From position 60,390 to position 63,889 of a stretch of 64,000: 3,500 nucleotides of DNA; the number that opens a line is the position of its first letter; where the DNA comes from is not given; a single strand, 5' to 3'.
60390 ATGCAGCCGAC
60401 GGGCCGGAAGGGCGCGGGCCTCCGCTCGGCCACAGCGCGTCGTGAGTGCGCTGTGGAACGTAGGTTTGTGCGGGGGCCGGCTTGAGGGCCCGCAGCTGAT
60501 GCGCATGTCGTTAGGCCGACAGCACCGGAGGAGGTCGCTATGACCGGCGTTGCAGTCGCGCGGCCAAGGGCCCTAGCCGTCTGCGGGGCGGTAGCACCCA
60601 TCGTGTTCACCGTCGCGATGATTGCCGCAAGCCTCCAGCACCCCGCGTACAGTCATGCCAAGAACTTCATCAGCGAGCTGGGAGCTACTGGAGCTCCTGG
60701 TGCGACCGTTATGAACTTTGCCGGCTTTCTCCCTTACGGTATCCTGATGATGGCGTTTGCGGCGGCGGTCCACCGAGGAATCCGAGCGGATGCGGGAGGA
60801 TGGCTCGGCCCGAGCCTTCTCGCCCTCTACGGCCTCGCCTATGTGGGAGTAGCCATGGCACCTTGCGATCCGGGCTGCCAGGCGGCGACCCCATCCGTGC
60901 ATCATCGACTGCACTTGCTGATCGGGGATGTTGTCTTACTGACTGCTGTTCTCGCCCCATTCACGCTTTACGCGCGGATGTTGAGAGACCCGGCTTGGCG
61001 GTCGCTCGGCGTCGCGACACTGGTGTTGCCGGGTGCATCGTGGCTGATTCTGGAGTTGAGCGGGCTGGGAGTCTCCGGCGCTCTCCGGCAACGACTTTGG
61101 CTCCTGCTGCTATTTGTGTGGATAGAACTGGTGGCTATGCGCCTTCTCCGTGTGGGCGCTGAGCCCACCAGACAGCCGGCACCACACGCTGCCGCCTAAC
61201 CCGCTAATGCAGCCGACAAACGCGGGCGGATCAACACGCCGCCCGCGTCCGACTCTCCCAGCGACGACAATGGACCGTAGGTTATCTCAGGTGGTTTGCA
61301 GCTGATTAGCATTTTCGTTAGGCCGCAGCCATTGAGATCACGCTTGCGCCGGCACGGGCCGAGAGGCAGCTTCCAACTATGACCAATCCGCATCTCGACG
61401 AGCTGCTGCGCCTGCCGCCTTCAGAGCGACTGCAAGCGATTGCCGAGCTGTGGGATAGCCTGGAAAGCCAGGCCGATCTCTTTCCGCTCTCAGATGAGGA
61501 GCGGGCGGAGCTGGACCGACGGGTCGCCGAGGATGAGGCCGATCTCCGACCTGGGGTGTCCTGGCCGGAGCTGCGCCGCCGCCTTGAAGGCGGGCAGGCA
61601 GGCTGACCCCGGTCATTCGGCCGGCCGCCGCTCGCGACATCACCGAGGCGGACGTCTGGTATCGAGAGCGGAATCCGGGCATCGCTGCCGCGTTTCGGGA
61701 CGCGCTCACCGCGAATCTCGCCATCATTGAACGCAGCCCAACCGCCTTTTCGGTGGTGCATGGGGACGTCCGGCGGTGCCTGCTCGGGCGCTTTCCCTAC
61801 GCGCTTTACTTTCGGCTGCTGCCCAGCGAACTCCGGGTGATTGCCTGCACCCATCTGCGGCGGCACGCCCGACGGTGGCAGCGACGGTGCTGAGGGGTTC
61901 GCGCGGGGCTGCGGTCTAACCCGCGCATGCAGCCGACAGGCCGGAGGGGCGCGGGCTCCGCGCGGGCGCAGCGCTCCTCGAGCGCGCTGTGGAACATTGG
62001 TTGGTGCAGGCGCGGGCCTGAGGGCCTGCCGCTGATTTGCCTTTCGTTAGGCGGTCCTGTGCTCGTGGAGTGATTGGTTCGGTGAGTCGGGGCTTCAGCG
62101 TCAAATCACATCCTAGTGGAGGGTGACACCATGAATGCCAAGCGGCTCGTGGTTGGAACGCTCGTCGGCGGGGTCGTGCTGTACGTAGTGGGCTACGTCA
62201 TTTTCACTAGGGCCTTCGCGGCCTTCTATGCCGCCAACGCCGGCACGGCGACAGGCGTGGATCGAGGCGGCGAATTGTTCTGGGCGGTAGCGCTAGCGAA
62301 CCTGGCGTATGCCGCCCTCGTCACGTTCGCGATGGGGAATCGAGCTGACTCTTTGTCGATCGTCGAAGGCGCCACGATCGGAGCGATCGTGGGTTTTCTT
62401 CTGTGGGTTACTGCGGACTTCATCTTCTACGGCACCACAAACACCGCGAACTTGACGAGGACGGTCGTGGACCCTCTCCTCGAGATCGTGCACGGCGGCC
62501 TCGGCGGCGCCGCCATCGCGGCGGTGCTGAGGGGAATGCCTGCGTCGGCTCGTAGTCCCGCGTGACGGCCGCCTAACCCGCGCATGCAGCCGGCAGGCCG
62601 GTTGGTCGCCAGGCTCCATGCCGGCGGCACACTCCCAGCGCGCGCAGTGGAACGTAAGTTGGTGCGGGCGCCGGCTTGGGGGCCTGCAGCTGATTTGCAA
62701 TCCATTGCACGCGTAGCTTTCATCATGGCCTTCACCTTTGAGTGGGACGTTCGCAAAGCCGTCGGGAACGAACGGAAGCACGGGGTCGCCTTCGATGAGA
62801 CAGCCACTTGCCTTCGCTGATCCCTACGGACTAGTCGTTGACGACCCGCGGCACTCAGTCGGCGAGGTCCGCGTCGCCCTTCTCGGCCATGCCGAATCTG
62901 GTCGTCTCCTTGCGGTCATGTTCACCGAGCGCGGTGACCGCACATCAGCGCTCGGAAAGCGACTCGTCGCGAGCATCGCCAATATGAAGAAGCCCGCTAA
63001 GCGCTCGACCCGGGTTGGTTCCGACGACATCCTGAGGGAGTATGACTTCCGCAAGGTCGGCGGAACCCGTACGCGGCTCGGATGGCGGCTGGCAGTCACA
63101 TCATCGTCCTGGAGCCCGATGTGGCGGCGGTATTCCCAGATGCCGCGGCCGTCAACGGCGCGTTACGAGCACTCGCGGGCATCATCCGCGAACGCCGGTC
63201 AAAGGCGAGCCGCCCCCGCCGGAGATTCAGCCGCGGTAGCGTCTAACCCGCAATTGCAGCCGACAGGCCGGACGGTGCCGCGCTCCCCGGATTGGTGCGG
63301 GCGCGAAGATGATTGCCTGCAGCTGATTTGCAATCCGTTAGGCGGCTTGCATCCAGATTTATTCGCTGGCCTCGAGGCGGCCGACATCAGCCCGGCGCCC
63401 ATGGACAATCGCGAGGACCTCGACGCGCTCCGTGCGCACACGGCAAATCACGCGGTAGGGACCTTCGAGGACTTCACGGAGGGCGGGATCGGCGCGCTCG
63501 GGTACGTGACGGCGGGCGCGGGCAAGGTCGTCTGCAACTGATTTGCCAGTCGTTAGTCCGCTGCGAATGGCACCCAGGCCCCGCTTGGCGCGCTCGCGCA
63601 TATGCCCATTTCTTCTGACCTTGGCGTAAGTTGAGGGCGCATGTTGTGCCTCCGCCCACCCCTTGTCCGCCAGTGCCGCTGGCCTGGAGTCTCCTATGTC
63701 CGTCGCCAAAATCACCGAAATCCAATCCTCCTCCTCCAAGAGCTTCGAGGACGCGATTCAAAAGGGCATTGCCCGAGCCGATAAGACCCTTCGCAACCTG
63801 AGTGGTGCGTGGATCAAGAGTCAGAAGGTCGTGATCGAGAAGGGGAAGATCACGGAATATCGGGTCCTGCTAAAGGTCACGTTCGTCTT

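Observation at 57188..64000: Chromosomal integron whose integrase points the same way as its cassette array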

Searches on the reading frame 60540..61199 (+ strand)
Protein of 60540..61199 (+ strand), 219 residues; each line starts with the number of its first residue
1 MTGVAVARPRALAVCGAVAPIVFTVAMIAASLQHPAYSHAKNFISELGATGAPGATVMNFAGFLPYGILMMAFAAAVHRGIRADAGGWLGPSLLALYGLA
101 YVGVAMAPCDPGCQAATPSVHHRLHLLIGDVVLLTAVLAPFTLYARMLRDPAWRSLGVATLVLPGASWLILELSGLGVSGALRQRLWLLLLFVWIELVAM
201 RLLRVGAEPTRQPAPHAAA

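Call 21: find_encoding_contigs(protein=window:60540-61199:+, flank=10000, max_places=6)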
Protein window:60540-61199:+ (219 aa): 2 contigs read that carry it; 2 places shown.
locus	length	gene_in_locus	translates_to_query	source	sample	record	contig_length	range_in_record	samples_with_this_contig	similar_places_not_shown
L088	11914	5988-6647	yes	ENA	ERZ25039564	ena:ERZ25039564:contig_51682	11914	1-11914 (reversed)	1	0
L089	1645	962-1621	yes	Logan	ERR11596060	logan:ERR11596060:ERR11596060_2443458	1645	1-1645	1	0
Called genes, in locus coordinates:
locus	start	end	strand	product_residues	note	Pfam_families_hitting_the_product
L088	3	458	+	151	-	?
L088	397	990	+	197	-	PF00589:Phage_integrase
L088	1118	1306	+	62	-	-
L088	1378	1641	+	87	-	-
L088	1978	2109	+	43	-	-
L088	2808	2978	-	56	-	-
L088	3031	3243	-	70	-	-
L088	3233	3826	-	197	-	-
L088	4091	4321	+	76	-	-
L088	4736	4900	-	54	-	PF09723:Zn_ribbon_8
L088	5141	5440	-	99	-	PF13744:HTH_37, PF01381:HTH_3 (weak)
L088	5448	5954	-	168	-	PF05973:Gp49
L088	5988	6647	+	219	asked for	PF06197:DUF998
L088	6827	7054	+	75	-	PF09720:Unstab_antitox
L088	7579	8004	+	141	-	-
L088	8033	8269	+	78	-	-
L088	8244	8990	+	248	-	PF04365:BrnT_toxin (weak)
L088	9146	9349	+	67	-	PF07311:Dodecin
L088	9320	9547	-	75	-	-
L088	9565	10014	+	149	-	PF00903:Glyoxalase, PF22677:Ble-like_N (faint), PF13669:Glyoxalase_4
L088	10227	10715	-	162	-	PF08327:AHSA1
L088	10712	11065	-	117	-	PF12840:HTH_20, PF01022:HTH_5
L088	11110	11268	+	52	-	-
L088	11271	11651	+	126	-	-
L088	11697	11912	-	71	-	?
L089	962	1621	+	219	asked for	PF06197:DUF998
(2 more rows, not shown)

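Call 47: search_protein_families(library=pfam, proteins=[window:60540-61199:+], max_evalue=0.01)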
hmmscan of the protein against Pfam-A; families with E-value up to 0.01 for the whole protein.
window:60540-61199:+ (219 aa): 1 family
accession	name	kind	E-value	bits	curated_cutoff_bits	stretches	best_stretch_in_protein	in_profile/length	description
PF06197.19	DUF998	-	3.1e-24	86.1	30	1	18-199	2-182/184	Protein of unknown function (DUF998)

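Call 66: search_protein_families(library=pfam, proteins=[L088:3233-3826:-, L088:3031-3243:-, L088:2808-2978:-, L088:4091-4321:+, L088:9565-10014:+], max_evalue=0.01)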
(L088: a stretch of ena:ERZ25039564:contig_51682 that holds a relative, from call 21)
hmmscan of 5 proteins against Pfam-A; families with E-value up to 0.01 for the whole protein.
L088:3233-3826:- (197 aa): 1 family
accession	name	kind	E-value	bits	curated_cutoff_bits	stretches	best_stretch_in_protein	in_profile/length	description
PF12762.13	DDE_Tnp_IS1595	-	0.00021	21.8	27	1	70-96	1-27/153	ISXO2-like transposase domain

L088:3031-3243:- (70 aa): 0 families

L088:2808-2978:- (56 aa): 0 families

L088:4091-4321:+ (76 aa): 0 families

L088:9565-10014:+ (149 aa): 5 families
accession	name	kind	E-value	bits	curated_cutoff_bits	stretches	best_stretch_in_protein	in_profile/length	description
PF00903.31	Glyoxalase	-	2.6e-11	44.4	20.6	1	6-138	2-119/121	Glyoxalase/Bleomycin resistance protein/Dioxygenase superfamily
PF13669.12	Glyoxalase_4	-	3.3e-10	40.6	27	1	9-129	3-109/109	Glyoxalase/Bleomycin resistance protein/Dioxygenase superfamily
PF22677.2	Ble-like_N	-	2.4e-05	24.4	24.5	1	8-31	4-28/41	Bleomycin resistance protein-like N-terminal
PF18029.7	Glyoxalase_6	-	0.00038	21.5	23.6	1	13-135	6-100/106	Glyoxalase-like domain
PF13468.12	Glyoxalase_3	-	0.0013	19.3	25.1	1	7-113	2-101/176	Glyoxalase-like domain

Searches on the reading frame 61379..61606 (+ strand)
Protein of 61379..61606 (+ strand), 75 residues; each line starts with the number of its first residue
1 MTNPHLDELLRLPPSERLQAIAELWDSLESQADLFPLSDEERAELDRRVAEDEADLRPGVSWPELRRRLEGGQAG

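Call 47: search_protein_families(library=pfam, proteins=[window:61379-61606:+], max_evalue=0.01)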
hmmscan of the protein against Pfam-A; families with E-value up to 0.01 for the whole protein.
window:61379-61606:+ (75 aa): 1 family
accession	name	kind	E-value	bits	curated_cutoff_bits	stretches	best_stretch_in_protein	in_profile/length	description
PF09720.15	Unstab_antitox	-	5e-11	42.9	23.3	1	12-64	2-53/54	Putative addiction module component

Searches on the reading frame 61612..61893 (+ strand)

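Call 47: search_protein_families(library=pfam, proteins=[window:61612-61893:+], max_evalue=0.01)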
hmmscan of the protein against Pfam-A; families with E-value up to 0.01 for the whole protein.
window:61612-61893:+ (93 aa): 1 family
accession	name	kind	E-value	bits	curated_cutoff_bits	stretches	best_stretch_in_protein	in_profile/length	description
PF05016.21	ParE_toxin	-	3.6e-05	24.7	23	1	2-88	3-88/89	ParE toxin of type II toxin-antitoxin system, parDE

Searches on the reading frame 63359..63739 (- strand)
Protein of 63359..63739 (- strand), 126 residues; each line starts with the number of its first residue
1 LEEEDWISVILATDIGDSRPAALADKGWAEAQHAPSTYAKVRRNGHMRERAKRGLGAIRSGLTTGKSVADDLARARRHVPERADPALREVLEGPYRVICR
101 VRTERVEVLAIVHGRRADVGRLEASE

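Call 47: search_protein_families(library=pfam, proteins=[window:63359-63739:-], max_evalue=0.01)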
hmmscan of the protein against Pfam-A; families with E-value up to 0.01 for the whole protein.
window:63359-63739:- (126 aa): 1 family
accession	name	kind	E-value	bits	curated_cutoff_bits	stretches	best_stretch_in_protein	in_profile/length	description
PF05016.21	ParE_toxin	-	0.00017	22.5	23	1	70-117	41-88/89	ParE toxin of type II toxin-antitoxin system, parDE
